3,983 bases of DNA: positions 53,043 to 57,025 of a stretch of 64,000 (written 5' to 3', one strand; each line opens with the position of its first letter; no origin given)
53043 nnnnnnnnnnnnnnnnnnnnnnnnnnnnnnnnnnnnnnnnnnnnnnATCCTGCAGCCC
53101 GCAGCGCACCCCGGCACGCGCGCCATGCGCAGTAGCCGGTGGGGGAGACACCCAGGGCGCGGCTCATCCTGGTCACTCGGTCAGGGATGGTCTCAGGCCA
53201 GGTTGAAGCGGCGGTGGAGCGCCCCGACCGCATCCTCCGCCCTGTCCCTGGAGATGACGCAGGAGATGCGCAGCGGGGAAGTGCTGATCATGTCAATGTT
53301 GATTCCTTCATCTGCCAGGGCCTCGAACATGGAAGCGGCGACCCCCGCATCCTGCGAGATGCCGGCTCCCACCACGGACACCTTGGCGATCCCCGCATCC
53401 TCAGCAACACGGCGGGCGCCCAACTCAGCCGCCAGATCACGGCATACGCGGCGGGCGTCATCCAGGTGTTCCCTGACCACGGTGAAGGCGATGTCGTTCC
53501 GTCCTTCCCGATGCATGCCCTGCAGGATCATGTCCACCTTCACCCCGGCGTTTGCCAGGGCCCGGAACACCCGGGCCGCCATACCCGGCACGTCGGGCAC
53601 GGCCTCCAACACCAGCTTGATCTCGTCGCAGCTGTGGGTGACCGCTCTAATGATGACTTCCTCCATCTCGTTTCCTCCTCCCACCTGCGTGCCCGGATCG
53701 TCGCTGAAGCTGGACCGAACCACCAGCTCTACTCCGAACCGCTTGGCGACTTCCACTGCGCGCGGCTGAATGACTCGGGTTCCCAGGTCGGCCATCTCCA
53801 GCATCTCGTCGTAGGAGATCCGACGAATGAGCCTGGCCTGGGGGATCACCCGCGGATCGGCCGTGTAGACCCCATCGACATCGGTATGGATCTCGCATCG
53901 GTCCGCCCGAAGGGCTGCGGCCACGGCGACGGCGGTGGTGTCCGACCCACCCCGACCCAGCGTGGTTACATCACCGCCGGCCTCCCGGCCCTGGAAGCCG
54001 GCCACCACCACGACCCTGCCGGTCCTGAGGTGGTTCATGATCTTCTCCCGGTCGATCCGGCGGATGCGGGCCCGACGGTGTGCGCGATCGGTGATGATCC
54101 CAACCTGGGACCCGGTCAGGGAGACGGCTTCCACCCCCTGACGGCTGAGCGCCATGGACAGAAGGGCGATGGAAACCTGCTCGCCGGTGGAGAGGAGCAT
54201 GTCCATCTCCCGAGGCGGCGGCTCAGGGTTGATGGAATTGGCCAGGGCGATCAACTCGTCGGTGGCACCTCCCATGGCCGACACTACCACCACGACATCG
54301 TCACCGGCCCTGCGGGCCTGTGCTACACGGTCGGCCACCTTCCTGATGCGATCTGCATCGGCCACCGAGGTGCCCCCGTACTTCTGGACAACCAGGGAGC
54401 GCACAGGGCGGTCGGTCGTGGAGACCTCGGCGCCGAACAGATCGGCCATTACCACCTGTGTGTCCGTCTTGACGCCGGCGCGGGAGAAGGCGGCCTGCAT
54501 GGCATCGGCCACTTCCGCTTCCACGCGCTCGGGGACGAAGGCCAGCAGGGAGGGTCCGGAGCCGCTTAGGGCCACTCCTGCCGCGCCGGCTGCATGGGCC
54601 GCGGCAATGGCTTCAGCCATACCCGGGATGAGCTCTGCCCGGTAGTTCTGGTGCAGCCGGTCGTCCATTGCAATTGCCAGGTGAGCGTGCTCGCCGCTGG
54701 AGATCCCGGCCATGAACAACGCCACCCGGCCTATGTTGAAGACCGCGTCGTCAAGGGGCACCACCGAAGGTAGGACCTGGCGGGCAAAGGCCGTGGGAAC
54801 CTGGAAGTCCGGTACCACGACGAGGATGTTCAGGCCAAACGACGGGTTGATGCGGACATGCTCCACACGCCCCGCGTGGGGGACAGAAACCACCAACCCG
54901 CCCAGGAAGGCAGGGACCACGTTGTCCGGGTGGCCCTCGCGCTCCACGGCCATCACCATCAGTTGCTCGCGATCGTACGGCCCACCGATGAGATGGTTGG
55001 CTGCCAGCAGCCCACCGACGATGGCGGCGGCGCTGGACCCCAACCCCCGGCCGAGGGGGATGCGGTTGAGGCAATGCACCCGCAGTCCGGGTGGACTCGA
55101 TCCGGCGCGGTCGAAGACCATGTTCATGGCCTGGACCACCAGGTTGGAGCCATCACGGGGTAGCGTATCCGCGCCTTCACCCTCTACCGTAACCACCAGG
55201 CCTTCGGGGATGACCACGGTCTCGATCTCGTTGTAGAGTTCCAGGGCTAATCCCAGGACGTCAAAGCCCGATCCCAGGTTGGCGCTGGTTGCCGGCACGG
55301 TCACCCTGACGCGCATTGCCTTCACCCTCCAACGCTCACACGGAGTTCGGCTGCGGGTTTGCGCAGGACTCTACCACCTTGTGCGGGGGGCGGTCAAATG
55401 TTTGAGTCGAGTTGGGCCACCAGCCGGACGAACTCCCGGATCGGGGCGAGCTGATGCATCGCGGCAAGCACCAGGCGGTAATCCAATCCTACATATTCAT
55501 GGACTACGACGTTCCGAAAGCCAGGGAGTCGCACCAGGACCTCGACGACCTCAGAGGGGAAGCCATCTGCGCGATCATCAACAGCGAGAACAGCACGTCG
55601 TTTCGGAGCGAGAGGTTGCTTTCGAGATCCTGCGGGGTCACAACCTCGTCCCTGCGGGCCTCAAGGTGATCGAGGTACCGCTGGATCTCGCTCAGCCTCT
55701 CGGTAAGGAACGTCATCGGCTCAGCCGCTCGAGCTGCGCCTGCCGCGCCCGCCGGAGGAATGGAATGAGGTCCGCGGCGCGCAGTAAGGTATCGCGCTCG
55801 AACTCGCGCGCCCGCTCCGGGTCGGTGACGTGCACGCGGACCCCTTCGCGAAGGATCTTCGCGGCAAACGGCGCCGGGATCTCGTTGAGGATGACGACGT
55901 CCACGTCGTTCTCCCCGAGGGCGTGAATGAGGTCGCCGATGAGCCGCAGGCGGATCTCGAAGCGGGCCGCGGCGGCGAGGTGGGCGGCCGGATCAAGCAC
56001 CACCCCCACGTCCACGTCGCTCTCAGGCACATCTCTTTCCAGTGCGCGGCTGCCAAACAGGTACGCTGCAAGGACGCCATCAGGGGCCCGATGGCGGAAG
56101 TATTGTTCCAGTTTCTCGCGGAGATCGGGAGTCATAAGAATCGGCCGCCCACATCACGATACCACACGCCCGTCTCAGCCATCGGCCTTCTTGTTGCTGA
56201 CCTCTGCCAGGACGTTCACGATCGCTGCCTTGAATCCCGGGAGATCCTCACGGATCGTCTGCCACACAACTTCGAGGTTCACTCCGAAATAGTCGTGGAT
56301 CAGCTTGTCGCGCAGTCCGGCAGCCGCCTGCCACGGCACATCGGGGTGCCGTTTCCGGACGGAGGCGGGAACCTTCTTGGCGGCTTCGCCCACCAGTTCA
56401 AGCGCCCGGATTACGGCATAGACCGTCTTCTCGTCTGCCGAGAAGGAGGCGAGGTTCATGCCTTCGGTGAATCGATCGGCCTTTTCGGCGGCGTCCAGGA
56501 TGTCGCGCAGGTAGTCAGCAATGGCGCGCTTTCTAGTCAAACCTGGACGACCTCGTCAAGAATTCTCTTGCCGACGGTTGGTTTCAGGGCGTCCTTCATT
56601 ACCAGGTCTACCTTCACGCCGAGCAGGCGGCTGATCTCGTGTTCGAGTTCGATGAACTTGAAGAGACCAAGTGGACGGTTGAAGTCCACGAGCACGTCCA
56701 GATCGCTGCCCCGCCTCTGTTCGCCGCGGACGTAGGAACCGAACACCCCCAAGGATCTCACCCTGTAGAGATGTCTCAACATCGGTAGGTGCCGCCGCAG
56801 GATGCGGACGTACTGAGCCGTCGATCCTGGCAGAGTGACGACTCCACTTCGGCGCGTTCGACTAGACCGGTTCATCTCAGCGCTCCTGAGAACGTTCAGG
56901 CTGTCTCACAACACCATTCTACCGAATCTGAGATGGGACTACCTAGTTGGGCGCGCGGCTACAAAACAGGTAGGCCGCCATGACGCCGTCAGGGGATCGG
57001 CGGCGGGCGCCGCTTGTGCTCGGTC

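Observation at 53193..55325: Single 710-codon ORF fusing homoserine kinase (ThrB) to a complete aspartokinase with two ACT domains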

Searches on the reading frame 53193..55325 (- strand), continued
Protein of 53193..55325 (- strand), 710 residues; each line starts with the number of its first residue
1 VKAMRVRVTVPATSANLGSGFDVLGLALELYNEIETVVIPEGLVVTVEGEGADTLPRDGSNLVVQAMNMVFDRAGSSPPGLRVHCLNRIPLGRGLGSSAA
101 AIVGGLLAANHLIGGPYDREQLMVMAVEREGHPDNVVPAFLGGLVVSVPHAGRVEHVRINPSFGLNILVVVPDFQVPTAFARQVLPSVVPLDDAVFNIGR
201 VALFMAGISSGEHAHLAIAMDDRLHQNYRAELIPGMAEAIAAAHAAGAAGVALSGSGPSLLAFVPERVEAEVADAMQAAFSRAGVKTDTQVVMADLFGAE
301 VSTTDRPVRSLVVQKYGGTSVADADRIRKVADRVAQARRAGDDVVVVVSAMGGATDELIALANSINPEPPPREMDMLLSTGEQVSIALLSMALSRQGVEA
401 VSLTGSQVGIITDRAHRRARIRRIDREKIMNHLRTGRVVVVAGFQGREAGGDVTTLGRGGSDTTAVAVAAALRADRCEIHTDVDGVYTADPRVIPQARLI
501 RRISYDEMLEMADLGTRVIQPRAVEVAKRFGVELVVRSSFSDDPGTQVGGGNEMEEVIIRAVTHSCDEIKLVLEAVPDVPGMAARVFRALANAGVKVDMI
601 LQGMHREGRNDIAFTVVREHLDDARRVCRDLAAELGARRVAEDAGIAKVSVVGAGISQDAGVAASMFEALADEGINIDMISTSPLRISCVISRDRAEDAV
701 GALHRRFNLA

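Call 38: find_encoding_contigs(protein=P0036, flank=6000, max_places=2)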
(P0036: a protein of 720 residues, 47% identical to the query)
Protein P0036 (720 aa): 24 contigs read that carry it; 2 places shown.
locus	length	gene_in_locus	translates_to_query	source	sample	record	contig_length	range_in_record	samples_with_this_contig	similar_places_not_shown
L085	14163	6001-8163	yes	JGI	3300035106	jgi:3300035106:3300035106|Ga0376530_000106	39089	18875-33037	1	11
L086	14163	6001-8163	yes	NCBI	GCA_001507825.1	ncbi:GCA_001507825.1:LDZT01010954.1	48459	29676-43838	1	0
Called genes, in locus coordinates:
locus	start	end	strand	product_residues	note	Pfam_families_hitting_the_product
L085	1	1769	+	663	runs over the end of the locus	PF02518:HATPase_c, PF00204:DNA_gyraseB, PF01751:Toprim, PF00986:DNA_gyraseB_C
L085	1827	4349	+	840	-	PF00521:DNA_topoisoIV, PF03989:DNA_gyraseA_C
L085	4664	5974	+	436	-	PF03447:NAD_binding_3, PF00742:Homoserine_dh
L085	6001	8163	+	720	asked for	PF00288:GHMP_kinases_N, PF08544:GHMP_kinases_C, PF00696:AA_kinase, PF01842:ACT, PF22468:ACT_9, PF13840:ACT_7, PF22468:ACT_9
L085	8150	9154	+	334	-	PF01118:Semialdhyde_dh, PF02774:Semialdhyde_dhC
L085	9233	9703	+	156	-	PF04073:tRNA_edit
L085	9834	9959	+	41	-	-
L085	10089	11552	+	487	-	PF13493:DUF4118, PF00512:HisKA, PF02518:HATPase_c, PF13589:HATPase_c_3 (weak)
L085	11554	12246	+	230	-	PF00072:Response_reg, PF00486:Trans_reg_C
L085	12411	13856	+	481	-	PF02386:TrkH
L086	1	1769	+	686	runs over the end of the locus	PF02518:HATPase_c, PF00204:DNA_gyraseB, PF01751:Toprim, PF00986:DNA_gyraseB_C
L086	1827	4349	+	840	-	PF00521:DNA_topoisoIV, PF03989:DNA_gyraseA_C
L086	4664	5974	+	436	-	PF03447:NAD_binding_3, PF00742:Homoserine_dh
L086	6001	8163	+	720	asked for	PF00288:GHMP_kinases_N, PF08544:GHMP_kinases_C, PF00696:AA_kinase, PF01842:ACT, PF22468:ACT_9, PF13840:ACT_7, PF22468:ACT_9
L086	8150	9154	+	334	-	PF01118:Semialdhyde_dh, PF02774:Semialdhyde_dhC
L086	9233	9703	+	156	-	PF04073:tRNA_edit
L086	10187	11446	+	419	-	PF13493:DUF4118, PF00512:HisKA, PF02518:HATPase_c, PF13589:HATPase_c_3 (weak)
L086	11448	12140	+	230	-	PF00072:Response_reg, PF00486:Trans_reg_C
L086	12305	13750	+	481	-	PF02386:TrkH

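Call 39: find_encoding_contigs(protein=P0055, flank=6000, max_places=1)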
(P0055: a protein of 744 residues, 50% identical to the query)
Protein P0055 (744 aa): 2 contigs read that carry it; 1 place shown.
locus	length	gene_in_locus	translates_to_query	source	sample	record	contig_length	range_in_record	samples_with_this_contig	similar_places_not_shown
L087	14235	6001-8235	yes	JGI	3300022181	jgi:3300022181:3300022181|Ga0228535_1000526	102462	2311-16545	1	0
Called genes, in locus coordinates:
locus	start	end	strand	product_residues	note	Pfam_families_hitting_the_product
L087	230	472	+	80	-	PF04972:BON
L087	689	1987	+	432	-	PF23235:WHD_3rd_Lhr (weak), PF06224:AlkZ-like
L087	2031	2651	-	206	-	PF07690:MFS_1, PF01306:LacY_symp (weak)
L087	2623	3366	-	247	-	PF07690:MFS_1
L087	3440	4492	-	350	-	PF03447:NAD_binding_3, PF00742:Homoserine_dh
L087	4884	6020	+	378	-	PF00291:PALP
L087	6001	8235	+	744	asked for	PF00288:GHMP_kinases_N, PF08544:GHMP_kinases_C, PF00696:AA_kinase, PF01842:ACT, PF22468:ACT_9, PF13840:ACT_7, PF22468:ACT_9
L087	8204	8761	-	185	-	PF13238:AAA_18 (weak), PF13671:AAA_33, PF01202:SKI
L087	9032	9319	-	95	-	-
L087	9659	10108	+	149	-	PF00258:Flavodoxin_1, PF03358:FMN_red (faint), PF12641:Flavodoxin_3, PF12724:Flavodoxin_5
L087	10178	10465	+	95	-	-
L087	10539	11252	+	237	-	PF07827:KNTase_C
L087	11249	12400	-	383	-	PF01758:SBF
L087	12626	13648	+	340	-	PF13228:DUF4037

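Call 47: predict_structure(alignment_id=A1)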
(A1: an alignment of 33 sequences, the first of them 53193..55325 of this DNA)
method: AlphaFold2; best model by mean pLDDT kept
length: 710 residues; sequences in the alignment: 33
mean_pLDDT: 87.2   pTM: 0.78
mean pLDDT of the five models: 87.2, 86.5, 85.4, 84.7, 84.3
residues with pLDDT >= 90: 345; 70-90: 319; 50-70: 43; < 50: 3
segments of 3 or more residues with pLDDT < 50: none
pLDDT, mean of each block of 10 residues (from residue 1): 78 78 85 93 94 92 97 94 93 88 97 93 95 91 89 88 82 77 67 75 81 83 73 87 93 85 88 94 91 87 66 91 92 93 92 83 89 84 87 94 90 80 85 90 86 85 93 89 90 92 90 80 86 89 88 69 91 89 87 80 72 88 92 91 93 86 95 93 89 95 94
secondary structure, 60 per line:
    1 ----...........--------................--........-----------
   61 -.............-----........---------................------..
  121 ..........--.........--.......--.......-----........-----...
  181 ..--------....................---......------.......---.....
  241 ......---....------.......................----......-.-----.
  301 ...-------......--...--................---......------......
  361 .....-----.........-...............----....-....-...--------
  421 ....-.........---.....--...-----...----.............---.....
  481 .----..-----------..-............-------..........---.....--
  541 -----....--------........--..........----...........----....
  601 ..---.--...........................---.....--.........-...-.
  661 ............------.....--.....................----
elements in order (helices of 4 or more, strands of 3 or more residues): E5-15 E24-39 E42-49 H62-74 E80-87 H97-112 H119-130 H133-141 E144-150 E153-159 E165-172 H178-182 H191-210 H214-219 H226-232 H236-246 E250-253 E260-265 H266-282 E287-292 E300-303 E311-316 H324-339 E343-348 H355-365 H371-379 H381-395 E400-403 H405-408 E410-412 E421-424 H426-434 E438-442 E445-447 E453-455 H460-472 E476-481 E502-504 H505-513 H521-530 E534-538 E546-549 E558-565 E568-577 H582-592 E597-602 E609-617 H618-635 E639-643 E646-654 H660-672 E679-683 E686-692 H693-706

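Call 60: fold_search(model_id=the predicted structure, library=pdb)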
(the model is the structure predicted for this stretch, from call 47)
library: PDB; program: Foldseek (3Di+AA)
matches with E <= 10: 1862; with E <= 0.001: 428
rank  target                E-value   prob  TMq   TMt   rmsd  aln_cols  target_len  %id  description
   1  5yei_A                1.2e-52  1.00  0.45  0.76   6.6       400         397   54  Mechanistic insight into the regulation of Pseudomonas aeruginosa aspartate kinase (released 2018-08-29)
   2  3ab2_E                2.8e-47  1.00  0.47  0.84   6.4       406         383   46  Crystal structure of aspartate kinase from Corynebacterium glutamicum in complex with threonine (released 2010-06-23)
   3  3ab2_C                1.5e-45  1.00  0.46  0.83   6.5       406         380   44  Crystal structure of aspartate kinase from Corynebacterium glutamicum in complex with threonine (released 2010-06-23)
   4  3aaw_C                2.6e-45  1.00  0.46  0.80   7.2       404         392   47  Crystal structure of aspartate kinase from Corynebacterium glutamicum in complex with lysine and threonine (released 2010-06-23)
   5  3aaw_A                3.3e-45  1.00  0.46  0.81   7.2       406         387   46  Crystal structure of aspartate kinase from Corynebacterium glutamicum in complex with lysine and threonine (released 2010-06-23)
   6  3ab2_K                1.6e-44  1.00  0.46  0.83   6.5       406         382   45  Crystal structure of aspartate kinase from Corynebacterium glutamicum in complex with threonine (released 2010-06-23)
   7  3ab4_A                1.8e-44  1.00  0.45  0.83   6.6       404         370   44  Crystal structure of feedback inhibition resistant mutant of aspartate kinase from Corynebacterium glutamicum in compl (released 2010-06-23)
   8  3ab4_M                2.2e-44  1.00  0.46  0.83   7.0       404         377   46  Crystal structure of feedback inhibition resistant mutant of aspartate kinase from Corynebacterium glutamicum in compl (released 2010-06-23)
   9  3ab2_M                2.3e-44  1.00  0.46  0.83   6.7       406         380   46  Crystal structure of aspartate kinase from Corynebacterium glutamicum in complex with threonine (released 2010-06-23)
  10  3ab2_O                4.5e-44  1.00  0.46  0.81   6.9       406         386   45  Crystal structure of aspartate kinase from Corynebacterium glutamicum in complex with threonine (released 2010-06-23)
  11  3ab2_A                4.7e-44  1.00  0.46  0.82   6.7       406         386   46  Crystal structure of aspartate kinase from Corynebacterium glutamicum in complex with threonine (released 2010-06-23)
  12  3ab2_G                5.0e-44  1.00  0.46  0.83   6.7       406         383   45  Crystal structure of aspartate kinase from Corynebacterium glutamicum in complex with threonine (released 2010-06-23)
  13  3ab4_C                1.9e-43  1.00  0.45  0.84   6.8       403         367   44  Crystal structure of feedback inhibition resistant mutant of aspartate kinase from Corynebacterium glutamicum in compl (released 2010-06-23)
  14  3ab4_E                2.6e-43  1.00  0.45  0.83   7.0       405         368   45  Crystal structure of feedback inhibition resistant mutant of aspartate kinase from Corynebacterium glutamicum in compl (released 2010-06-23)
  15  3ab4_K                4.8e-43  1.00  0.45  0.82   7.2       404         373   46  Crystal structure of feedback inhibition resistant mutant of aspartate kinase from Corynebacterium glutamicum in compl (released 2010-06-23)
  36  5wat_B                2.7e-29  1.00  0.38  0.85   3.1       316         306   36  Corynebacterium glutamicum Full length Homoserine kinase (released 2018-02-07)
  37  4p52                  4.4e-29  1.00  0.39  0.85   2.6       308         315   30  Crystal structure of homoserine kinase from Cytophaga hutchinsonii ATCC 33406, NYSGRC Target 032717. (released 2014-04-02)
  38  6cyz_A                1.1e-28  1.00  0.36  0.84   3.0       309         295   38  Mycobacterial homoserine kinase ThrB in complex with AMPPNP (released 2018-04-18)
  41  5wat_A                3.3e-28  1.00  0.38  0.82   3.4       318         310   36  Corynebacterium glutamicum Full length Homoserine kinase (released 2018-02-07)
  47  4rpf_A                2.2e-26  1.00  0.38  0.84   2.9       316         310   28  Crystal structure of homoserine kinase from Yersinia pestis Nepal516, NYSGRC target 032715 (released 2014-11-12)
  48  4rpf_C                4.4e-26  1.00  0.39  0.85   2.8       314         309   29  Crystal structure of homoserine kinase from Yersinia pestis Nepal516, NYSGRC target 032715 (released 2014-11-12)
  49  1fwk_A                3.1e-25  1.00  0.38  0.88   2.4       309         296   30  CRYSTAL STRUCTURE OF HOMOSERINE KINASE COMPLEXED WITH ADP (released 2000-12-20)
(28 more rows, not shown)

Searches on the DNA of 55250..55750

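Call 44: search_rna_families(source=window, start=55250, end=55750, threshold=evalue, max_evalue=1)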
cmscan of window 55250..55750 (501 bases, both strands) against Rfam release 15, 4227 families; matches with E-value up to 1: 1.
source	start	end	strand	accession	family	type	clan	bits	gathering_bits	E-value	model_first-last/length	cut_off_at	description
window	55690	55729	-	RF01130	sR46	Gene; snRNA; snoRNA; CD-box;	-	14.5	50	0.7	1-56/56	no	Small nucleolar RNA sR46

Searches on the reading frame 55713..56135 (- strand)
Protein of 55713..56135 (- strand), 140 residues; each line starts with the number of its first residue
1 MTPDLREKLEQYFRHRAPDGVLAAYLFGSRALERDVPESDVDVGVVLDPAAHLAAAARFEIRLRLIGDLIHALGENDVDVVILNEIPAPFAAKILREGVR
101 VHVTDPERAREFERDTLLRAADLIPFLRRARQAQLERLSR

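Call 56: search_protein_families(library=pfam, proteins=[window:55713-56135:-], max_evalue=0.001)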
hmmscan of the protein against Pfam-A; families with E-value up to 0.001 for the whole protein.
window:55713-56135:- (140 aa): 2 families
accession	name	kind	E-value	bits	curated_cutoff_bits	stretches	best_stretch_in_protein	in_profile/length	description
PF18765.7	Polbeta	-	5.6e-15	55.7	26.9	1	7-106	1-92/93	Polymerase beta, Nucleotidyltransferase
PF01909.29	NTP_transf_2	-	1.3e-08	35.5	21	1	7-99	2-90/93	Nucleotidyltransferase domain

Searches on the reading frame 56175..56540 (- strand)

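Call 56: search_protein_families(library=pfam, proteins=[window:56175-56540:-], max_evalue=0.001)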
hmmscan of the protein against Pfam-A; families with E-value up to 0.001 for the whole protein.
window:56175-56540:- (121 aa): 1 family
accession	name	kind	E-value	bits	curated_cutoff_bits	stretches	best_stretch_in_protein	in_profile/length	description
PF01934.22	HepT-like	-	2.1e-29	102.1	23.5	1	14-107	1-117/120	Ribonuclease HepT-like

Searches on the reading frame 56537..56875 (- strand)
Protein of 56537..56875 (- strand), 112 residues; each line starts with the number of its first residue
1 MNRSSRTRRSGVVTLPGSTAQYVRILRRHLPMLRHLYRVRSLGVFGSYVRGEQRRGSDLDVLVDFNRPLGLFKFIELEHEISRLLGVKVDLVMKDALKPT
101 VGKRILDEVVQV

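Call 56: search_protein_families(library=pfam, proteins=[window:56537-56875:-], max_evalue=0.001)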
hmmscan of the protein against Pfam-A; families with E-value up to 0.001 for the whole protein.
window:56537-56875:- (112 aa): 2 families
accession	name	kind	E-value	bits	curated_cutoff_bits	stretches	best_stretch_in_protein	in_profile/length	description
PF01909.29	NTP_transf_2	-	5e-17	62.5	21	1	27-109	2-90/93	Nucleotidyltransferase domain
PF18765.7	Polbeta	-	9.5e-11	42.2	26.9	1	38-108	12-83/93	Polymerase beta, Nucleotidyltransferase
